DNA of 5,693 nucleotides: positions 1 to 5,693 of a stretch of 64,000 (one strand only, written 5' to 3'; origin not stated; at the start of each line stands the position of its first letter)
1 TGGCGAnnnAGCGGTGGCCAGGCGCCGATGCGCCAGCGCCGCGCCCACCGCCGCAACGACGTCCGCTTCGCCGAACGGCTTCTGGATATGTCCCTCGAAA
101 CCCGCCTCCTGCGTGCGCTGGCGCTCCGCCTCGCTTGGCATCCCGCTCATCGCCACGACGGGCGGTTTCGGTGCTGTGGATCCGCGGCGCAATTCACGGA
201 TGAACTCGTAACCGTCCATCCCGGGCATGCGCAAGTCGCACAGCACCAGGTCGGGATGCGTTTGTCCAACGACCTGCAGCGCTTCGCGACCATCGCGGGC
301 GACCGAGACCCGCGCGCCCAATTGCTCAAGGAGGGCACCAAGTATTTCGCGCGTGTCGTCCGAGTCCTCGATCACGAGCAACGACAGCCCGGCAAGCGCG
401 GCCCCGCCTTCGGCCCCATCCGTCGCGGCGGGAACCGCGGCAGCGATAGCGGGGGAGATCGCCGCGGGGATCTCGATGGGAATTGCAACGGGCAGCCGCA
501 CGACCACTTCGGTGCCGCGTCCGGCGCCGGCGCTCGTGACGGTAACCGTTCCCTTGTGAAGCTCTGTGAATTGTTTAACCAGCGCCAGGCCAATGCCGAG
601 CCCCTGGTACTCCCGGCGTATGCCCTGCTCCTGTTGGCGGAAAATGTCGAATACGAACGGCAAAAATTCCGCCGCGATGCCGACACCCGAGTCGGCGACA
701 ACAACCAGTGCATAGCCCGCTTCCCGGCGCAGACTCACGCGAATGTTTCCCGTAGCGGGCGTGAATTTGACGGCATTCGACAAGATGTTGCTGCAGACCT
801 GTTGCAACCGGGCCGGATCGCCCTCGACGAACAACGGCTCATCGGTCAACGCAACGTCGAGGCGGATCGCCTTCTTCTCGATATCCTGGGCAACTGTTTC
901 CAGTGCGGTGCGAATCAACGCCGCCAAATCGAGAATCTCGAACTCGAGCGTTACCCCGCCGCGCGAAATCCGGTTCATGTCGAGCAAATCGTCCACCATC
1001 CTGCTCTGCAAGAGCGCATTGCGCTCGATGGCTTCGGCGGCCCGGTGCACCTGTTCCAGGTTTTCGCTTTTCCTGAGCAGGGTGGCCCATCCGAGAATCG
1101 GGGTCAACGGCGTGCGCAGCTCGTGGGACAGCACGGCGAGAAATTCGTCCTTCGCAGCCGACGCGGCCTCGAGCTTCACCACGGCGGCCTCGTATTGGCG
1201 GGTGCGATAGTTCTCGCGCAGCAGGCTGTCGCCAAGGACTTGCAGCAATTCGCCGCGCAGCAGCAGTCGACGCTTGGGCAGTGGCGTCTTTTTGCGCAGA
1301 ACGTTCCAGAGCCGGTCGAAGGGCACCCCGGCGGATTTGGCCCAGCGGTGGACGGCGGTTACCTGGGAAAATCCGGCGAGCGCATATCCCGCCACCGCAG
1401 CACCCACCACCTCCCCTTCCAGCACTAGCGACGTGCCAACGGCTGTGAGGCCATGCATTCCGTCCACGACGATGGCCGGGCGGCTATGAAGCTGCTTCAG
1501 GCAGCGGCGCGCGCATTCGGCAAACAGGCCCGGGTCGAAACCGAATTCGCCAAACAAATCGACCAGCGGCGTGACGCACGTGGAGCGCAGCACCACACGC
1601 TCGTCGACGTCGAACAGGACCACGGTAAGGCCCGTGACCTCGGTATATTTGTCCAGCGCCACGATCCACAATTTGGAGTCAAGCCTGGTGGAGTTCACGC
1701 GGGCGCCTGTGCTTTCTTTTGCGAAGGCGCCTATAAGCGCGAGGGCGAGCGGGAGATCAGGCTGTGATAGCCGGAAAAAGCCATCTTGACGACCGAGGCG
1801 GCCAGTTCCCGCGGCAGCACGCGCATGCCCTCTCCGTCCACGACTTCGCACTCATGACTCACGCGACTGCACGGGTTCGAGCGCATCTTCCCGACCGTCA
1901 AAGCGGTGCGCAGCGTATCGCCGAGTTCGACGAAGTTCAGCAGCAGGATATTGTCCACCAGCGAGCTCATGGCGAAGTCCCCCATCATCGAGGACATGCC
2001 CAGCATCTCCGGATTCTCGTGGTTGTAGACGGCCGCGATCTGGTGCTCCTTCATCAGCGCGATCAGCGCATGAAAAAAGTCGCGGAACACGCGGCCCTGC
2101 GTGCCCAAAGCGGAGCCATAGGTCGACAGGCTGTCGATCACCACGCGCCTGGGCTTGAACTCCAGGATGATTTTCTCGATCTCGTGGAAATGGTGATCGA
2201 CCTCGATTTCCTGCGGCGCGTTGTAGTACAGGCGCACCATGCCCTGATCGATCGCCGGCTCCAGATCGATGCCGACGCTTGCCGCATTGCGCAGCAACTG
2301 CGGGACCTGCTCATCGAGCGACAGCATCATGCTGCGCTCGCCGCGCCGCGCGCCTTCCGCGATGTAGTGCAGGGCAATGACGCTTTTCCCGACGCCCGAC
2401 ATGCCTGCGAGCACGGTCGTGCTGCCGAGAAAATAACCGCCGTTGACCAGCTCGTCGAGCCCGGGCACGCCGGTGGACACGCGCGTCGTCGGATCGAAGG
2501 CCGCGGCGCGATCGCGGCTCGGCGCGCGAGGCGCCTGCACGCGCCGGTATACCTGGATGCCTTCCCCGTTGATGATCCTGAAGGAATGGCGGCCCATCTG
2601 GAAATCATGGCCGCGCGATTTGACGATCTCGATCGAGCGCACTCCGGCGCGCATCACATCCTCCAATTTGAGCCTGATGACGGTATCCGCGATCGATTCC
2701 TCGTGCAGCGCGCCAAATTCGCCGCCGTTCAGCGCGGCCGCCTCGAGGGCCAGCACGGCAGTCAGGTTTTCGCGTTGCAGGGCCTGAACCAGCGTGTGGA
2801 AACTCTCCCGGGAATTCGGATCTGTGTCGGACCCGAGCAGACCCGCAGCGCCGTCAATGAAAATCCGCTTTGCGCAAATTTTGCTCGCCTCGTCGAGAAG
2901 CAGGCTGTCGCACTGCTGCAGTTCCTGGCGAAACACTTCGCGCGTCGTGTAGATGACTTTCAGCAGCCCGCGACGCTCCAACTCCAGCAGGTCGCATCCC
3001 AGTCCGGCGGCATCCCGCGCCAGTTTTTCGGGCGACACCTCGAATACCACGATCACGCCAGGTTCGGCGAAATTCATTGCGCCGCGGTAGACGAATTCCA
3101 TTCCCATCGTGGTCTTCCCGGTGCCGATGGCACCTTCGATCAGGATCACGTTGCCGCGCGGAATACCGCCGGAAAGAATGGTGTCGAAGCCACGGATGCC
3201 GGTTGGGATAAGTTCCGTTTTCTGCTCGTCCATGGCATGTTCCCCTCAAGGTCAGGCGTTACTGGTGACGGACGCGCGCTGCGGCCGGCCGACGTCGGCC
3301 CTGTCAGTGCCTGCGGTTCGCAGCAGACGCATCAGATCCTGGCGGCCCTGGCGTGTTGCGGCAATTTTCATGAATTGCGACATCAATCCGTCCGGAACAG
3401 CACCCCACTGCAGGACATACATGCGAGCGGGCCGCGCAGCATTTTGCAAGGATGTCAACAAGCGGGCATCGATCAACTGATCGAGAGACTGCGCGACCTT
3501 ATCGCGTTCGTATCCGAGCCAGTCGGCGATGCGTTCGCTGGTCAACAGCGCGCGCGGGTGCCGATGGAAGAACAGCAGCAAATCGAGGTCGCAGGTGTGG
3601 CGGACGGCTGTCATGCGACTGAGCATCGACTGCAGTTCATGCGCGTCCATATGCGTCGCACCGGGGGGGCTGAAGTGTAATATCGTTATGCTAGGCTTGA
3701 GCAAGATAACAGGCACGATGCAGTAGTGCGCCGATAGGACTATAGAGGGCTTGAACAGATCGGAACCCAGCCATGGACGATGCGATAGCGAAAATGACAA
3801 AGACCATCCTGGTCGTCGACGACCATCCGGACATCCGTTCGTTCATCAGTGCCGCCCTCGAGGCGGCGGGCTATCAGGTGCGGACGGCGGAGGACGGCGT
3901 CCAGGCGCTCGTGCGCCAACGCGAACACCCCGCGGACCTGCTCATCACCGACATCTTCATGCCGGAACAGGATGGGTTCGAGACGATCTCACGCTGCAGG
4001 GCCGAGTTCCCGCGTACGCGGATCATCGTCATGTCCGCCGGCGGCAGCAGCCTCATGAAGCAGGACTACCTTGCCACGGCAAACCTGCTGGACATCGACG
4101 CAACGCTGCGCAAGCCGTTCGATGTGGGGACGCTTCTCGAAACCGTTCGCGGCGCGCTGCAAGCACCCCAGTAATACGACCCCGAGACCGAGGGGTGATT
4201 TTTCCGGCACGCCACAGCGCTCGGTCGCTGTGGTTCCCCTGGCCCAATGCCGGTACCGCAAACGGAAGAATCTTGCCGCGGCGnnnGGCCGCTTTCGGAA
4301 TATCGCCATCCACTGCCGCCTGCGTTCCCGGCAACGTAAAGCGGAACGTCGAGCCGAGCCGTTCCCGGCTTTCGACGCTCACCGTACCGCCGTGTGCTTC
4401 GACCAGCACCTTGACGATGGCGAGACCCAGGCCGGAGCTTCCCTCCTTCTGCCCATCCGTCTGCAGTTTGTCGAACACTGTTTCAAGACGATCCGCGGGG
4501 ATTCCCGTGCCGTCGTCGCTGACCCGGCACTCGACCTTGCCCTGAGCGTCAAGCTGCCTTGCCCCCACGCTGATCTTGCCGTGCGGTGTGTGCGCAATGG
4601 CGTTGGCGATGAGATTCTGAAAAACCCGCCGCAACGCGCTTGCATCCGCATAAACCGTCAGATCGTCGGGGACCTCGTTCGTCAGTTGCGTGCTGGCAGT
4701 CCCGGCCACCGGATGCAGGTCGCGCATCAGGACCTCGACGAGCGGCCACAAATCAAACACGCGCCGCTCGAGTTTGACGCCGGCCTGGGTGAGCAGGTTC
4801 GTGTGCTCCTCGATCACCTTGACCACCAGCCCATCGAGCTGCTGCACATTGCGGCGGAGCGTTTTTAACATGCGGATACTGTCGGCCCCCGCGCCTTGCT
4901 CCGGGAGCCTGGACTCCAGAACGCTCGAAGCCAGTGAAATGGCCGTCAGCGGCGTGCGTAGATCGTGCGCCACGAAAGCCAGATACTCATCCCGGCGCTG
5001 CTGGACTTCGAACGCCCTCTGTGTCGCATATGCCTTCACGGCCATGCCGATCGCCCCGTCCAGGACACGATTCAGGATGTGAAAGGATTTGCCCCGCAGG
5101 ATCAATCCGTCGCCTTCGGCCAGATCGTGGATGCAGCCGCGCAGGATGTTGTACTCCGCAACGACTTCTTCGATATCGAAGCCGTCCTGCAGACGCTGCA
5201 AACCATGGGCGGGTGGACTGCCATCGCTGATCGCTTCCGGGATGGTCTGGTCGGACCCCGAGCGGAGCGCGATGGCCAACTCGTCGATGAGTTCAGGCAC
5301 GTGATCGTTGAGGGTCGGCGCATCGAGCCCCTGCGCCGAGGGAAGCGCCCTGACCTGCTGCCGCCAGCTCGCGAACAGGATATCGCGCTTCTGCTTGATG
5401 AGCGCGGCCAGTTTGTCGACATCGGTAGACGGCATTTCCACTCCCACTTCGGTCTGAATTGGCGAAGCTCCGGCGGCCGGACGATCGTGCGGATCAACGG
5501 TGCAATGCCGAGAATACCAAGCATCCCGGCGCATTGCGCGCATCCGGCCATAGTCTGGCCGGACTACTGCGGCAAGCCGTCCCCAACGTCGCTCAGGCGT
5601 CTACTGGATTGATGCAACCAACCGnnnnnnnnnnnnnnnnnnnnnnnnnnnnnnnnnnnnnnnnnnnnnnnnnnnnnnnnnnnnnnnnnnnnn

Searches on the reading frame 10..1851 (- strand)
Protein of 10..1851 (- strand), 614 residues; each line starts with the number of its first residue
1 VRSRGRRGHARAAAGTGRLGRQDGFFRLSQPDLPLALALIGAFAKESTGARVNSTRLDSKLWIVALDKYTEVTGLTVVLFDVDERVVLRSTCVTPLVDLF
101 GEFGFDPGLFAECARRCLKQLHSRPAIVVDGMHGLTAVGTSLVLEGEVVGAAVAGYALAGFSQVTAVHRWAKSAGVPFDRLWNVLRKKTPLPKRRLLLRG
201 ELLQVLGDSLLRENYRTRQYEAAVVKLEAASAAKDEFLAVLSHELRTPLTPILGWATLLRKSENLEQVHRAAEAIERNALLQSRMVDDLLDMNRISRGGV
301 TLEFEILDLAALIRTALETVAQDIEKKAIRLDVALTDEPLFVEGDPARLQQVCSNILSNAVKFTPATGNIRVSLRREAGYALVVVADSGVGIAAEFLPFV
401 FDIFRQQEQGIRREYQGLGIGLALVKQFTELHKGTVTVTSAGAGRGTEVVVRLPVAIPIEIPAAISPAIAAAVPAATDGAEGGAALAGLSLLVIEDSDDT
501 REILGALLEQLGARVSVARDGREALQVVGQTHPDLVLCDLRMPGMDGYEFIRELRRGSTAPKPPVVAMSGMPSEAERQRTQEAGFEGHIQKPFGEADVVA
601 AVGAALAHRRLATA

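Call 11: search_protein_families(library=pfam, proteins=[window:10-1851:-], max_evalue=0.001)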
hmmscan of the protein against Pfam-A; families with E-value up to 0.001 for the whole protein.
seq(614 aa): 4 families
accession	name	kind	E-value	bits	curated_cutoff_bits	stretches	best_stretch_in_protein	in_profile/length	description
PF00072.30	Response_reg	-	2.1e-26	92.7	30.2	1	492-602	2-110/111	Response regulator receiver domain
PF02518.31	HATPase_c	-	1.2e-25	90.5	26.4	1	344-456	1-110/111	Histidine kinase-, DNA gyrase B-, and HSP90-like ATPase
PF00512.31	HisKA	-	5.4e-16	58.8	26.9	1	233-297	1-65/66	His Kinase A (phospho-acceptor) domain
PF10114.15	PocR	-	3.4e-06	27.4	23.9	1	60-215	6-162/162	Sensory domain found in PocR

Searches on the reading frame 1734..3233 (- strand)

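Call 11: search_protein_families(library=pfam, proteins=[window:1734-3233:-], max_evalue=0.001)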
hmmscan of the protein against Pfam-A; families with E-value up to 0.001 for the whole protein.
seq(500 aa): 13 families
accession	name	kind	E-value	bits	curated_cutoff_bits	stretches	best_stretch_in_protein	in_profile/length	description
PF06745.19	ATPase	-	3e-89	298.8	26.6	2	9-231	1-229/231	KaiC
PF13481.12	AAA_25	-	1.2e-14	54.8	27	2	252-400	15-183/195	AAA domain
PF05625.17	PAXNEB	-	5.7e-08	32.6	28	0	249-315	16-83/366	PAXNEB protein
PF03796.21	DnaB_C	-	2.5e-07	30.8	27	0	9-73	2-65/255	DnaB-like helicase C terminal domain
PF00154.27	RecA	-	1.5e-06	28.3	27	0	3-48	27-73/262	recA bacterial DNA recombination protein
PF07475.17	Hpr_kinase_C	-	4.7e-05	23.4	33.3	0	30-93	21-83/171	HPr Serine kinase C-terminal domain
PF09848.15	SLFN-g3_helicase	-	8.7e-05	22.4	24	0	28-122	2-94/354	Schlafen group 3, DNA/RNA helicase domain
PF13191.12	AAA_16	-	0.00015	22.7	32.6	0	25-76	22-64/167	AAA ATPase domain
PF13401.12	AAA_22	-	0.00018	22.2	27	0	28-162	6-121/130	AAA domain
PF20720.3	nSTAND3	-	0.00022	21.4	27.2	0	28-50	18-40/155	Novel STAND NTPase 3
PF05729.18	NACHT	-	0.00048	20.4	26.7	0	29-158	2-119/167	NACHT domain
PF13173.12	AAA_14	-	0.00091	19.7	27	0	273-311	5-42/129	AAA domain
PF13238.12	AAA_18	-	0.00093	20.1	29.4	0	30-71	1-37/128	AAA domain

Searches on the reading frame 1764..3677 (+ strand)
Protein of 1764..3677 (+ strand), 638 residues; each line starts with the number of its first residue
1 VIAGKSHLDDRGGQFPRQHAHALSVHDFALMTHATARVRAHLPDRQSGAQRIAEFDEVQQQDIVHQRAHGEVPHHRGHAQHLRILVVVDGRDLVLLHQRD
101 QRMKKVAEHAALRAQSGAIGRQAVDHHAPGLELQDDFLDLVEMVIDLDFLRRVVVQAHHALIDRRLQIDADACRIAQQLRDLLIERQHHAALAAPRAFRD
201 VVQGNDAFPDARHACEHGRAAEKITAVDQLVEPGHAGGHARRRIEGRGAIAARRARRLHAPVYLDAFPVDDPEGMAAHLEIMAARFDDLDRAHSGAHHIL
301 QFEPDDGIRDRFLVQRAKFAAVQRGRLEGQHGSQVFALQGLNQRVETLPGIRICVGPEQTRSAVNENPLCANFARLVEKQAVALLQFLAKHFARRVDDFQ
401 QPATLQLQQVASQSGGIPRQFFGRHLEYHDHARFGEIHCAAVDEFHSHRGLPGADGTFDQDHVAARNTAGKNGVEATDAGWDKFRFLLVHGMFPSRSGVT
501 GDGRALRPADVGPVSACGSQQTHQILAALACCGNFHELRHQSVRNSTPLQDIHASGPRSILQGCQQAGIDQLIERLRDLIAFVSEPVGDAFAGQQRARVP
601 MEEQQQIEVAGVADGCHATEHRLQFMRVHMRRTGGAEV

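Call 7: search_protein_families(library=pfam, proteins=[window:1764-3677:+], max_evalue=0.01)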
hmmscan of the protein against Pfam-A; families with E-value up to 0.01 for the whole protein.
window:1764-3677:+ (638 aa): 1 family
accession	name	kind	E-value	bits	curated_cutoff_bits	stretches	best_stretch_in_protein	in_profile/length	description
PF06236.17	MelC1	-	0.0022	18.5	27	1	33-126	15-106/115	Tyrosinase co-factor MelC1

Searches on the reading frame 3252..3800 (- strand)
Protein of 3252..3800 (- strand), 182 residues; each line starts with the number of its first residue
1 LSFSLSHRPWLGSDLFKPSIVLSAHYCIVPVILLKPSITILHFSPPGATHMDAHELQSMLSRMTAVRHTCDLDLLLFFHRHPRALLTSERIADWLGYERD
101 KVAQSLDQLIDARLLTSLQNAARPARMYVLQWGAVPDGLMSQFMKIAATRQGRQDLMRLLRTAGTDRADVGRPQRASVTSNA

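Call 7: search_protein_families(library=pfam, proteins=[window:3252-3800:-], max_evalue=0.01)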
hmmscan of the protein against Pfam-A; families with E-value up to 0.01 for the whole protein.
window:3252-3800:- (182 aa): 1 family
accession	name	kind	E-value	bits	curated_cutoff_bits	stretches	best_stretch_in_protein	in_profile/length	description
PF12802.13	MarR_2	-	0.003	18.1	27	1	72-116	8-51/61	MarR family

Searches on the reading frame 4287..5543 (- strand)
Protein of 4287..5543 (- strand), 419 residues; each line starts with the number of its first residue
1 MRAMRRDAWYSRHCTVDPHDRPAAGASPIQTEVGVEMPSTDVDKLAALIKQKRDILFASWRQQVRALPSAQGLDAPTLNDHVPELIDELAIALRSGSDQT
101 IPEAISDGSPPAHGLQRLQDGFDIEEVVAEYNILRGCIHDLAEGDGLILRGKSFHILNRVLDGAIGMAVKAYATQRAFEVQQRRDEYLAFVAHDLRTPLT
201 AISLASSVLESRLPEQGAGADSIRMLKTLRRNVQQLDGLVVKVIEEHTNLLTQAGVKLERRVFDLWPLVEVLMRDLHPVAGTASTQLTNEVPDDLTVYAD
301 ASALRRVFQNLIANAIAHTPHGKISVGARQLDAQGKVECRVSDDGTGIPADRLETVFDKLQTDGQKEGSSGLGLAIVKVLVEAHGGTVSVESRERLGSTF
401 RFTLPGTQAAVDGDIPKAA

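Call 7: search_protein_families(library=pfam, proteins=[window:4287-5543:-], max_evalue=0.01)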
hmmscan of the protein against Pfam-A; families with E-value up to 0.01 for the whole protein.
window:4287-5543:- (419 aa): 4 families
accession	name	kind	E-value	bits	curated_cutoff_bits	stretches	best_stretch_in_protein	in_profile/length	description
PF02518.31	HATPase_c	-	3e-27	95.7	26.4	1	300-406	2-109/111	Histidine kinase-, DNA gyrase B-, and HSP90-like ATPase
PF00512.31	HisKA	-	2.7e-09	37.4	26.9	1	184-241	2-55/66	His Kinase A (phospho-acceptor) domain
PF14361.12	RsbRD_N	-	7.2e-06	27.1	24.3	1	45-139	1-100/104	RsbT co-antagonist protein rsbRD N-terminal domain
PF13581.12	HATPase_c_2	-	3.1e-05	24.4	27.4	1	311-384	39-112/127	Histidine kinase-like ATPase domain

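Call 16: search_protein_families(library=ncbifam, proteins=[window:4287-5543:-], max_evalue=0.01)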
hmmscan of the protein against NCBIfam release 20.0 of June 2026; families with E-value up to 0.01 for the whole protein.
window:4287-5543:- (419 aa): 86 families (the best 25 are shown)
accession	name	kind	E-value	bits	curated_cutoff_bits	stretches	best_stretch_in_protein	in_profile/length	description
NF006800.0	PRK09303.1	equivalog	4.1e-39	134.6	342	1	182-406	149-377/383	histidine kinase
NF046044.1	PnpS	equivalog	8.2e-36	123.8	400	1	178-405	164-390/390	two-component system histidine kinase PnpS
TIGR02966.1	phoR_proteo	equivalog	1.6e-34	119.5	334.2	1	179-404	109-333/333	phosphate regulon sensor histidine kinase PhoR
NF041880.1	EPS_EpsF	equivalog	7.9e-33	113.7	900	1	172-405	264-492/492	response regulator EpsF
NF041832.1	near_NosP_CTERM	subfamily_domain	1.7e-32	112.9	400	1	184-409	7-228/370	NahK/ErcS family hybrid sensor histidine kinase/response regulator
NF041735.1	hist_kin_RppB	equivalog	1.8e-32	112.7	400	1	173-405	205-438/438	two-component system sensor histidine kinase RppB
NF041210.1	his_kin_PieS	equivalog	9.9e-31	107.2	850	1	181-407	247-471/474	two component system sensor histidine kinase PieS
TIGR02956.1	TMAO_torS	equivalog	7.7e-30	103.7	676.5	1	171-409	451-685/967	TMAO reductase system sensor histidine kinase/response regulator TorS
NF008468.0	PRK11360.1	equivalog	2.1e-29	102.3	646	1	186-408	398-610/616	two-component system sensor histidine kinase AtoS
NF033092.0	HK_WalK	equivalog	2.6e-29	102.3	725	1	178-405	366-593/594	cell wall metabolism sensor histidine kinase WalK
NF007793.0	PRK10490.1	equivalog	4.9e-29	100.9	1123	1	173-409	653-885/895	two-component system sensor histidine kinase KdpD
NF008235.0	PRK11006.1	equivalog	1e-28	100.4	390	1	173-406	195-423/431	phosphate regulon sensor histidine kinase PhoR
NF008312.0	PRK11100.1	equivalog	2.2e-28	99.3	356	1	178-405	250-473/477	two-component system sensor histidine kinase CreC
NF033091.0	HK_VanS_ACDEFG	equivalog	4e-28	98.3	400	1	173-404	63-292/293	vancomycin resistance histidine kinase VanS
TIGR01386.1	cztS_silS_copS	subfamily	7.7e-28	97.7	292.55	1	179-405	236-457/457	heavy metal sensor histidine kinase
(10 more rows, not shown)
